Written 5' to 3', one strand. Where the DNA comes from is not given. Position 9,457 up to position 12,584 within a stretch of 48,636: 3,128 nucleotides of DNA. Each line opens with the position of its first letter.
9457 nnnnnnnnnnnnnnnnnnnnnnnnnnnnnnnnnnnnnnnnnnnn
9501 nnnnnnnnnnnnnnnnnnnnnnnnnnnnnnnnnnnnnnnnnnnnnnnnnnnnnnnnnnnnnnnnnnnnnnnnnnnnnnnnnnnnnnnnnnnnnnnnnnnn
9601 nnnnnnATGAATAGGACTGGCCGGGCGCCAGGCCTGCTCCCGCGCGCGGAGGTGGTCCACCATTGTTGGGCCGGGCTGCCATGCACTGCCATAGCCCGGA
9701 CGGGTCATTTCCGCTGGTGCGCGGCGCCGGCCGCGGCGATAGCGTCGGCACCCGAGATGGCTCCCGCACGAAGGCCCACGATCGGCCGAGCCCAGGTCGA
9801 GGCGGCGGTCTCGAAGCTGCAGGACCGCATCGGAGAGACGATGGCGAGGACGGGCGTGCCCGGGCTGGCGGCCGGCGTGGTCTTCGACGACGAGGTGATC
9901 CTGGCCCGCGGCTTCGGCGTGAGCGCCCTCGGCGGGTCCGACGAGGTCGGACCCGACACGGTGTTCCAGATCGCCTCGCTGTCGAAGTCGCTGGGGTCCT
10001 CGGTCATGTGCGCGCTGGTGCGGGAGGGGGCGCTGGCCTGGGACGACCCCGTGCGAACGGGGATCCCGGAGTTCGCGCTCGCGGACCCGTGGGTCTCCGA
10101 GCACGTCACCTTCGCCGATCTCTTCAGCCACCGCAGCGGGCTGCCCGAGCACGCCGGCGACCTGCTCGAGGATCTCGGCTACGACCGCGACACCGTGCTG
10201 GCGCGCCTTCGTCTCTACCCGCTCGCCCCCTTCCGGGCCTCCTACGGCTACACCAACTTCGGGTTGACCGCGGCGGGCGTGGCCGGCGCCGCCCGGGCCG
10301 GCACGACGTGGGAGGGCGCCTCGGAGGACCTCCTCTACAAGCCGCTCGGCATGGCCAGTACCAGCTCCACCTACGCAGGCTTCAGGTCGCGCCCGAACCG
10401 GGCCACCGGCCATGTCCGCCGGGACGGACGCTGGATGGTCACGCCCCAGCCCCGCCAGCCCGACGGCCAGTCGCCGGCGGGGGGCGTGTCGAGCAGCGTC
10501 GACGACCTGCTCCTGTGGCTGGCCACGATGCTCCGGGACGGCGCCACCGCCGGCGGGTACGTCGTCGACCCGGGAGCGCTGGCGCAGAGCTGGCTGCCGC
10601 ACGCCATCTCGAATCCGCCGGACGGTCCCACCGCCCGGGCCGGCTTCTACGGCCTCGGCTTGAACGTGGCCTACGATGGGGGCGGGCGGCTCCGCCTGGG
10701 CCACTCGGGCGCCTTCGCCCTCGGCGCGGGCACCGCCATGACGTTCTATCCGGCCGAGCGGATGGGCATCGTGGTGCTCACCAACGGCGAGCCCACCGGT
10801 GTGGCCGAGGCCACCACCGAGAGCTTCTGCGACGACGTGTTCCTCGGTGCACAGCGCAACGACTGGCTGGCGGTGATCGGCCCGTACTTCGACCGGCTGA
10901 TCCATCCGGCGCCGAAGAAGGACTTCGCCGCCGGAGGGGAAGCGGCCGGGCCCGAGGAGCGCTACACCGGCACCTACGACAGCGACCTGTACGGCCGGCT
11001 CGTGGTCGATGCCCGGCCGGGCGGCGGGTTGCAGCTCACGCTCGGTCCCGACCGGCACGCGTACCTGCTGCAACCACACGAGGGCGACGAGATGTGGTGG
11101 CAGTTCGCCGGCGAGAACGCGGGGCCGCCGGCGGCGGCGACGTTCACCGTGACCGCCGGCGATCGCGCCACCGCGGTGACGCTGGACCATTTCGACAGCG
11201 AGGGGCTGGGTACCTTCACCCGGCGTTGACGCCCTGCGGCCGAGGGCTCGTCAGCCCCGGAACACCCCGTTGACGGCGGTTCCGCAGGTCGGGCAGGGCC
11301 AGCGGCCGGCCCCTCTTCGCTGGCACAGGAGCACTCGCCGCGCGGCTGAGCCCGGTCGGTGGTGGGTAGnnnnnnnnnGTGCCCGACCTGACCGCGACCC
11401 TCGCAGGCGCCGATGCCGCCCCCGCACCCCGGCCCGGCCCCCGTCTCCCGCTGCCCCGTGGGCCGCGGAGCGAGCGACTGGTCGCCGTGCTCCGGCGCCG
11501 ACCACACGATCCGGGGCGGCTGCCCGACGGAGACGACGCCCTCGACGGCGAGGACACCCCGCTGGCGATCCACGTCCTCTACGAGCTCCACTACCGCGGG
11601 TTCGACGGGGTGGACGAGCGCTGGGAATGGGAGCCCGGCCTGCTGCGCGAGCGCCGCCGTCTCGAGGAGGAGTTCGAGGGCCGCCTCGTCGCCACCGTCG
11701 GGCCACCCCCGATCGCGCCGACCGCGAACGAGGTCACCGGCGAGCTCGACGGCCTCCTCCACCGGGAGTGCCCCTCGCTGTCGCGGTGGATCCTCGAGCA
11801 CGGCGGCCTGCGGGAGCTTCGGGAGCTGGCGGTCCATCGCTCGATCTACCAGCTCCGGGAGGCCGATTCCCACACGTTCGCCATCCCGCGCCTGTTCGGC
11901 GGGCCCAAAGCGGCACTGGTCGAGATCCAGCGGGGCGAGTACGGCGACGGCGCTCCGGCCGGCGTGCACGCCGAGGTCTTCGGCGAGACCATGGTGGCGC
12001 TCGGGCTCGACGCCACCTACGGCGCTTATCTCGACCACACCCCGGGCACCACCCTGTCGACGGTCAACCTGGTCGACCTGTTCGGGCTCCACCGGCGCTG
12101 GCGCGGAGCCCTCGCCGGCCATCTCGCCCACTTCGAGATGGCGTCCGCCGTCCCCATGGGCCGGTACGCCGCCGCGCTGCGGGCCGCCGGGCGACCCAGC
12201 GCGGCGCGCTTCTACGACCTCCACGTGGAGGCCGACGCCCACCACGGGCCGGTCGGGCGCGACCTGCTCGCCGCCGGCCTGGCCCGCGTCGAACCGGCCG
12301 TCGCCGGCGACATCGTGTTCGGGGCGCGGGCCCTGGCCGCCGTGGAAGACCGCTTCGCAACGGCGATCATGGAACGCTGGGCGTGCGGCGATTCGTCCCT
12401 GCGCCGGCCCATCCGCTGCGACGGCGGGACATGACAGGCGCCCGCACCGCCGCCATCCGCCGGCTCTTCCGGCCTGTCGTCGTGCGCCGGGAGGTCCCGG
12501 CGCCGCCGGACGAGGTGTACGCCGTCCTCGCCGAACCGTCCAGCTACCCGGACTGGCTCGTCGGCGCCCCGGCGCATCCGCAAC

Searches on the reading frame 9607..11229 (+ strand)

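Call 53: search_protein_families(library=pfam, proteins=[window:9607-11229:+], max_evalue=0.001)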
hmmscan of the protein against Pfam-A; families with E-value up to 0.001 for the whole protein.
window:9607-11229:+ (540 aa): 2 families
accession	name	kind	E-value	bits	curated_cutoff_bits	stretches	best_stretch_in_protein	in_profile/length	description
PF00144.29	Beta-lactamase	-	1.8e-51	175.7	27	1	72-399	2-315/329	Beta-lactamase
PF11954.13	DUF3471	-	3.1e-06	28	29.3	1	449-528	11-93/103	Domain of unknown function (DUF3471)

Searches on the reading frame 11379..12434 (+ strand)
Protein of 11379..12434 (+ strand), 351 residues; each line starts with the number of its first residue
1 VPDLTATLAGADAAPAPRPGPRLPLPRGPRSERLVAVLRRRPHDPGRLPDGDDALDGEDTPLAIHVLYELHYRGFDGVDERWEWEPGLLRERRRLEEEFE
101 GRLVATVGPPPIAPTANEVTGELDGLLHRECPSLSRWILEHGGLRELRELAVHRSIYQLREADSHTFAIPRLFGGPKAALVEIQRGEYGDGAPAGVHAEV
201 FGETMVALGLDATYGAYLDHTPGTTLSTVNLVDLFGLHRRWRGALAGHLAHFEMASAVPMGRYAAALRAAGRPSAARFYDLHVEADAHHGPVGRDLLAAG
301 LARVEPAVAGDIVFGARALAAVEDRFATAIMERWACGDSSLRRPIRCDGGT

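Call 53: search_protein_families(library=pfam, proteins=[window:11379-12434:+], max_evalue=0.001)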
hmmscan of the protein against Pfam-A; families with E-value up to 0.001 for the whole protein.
window:11379-12434:+ (351 aa): 1 family
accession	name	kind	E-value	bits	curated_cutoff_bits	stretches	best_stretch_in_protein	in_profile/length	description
PF14518.11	Haem_oxygenas_2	-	4.5e-43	147.5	28.9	1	148-323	1-176/177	Iron-containing redox enzyme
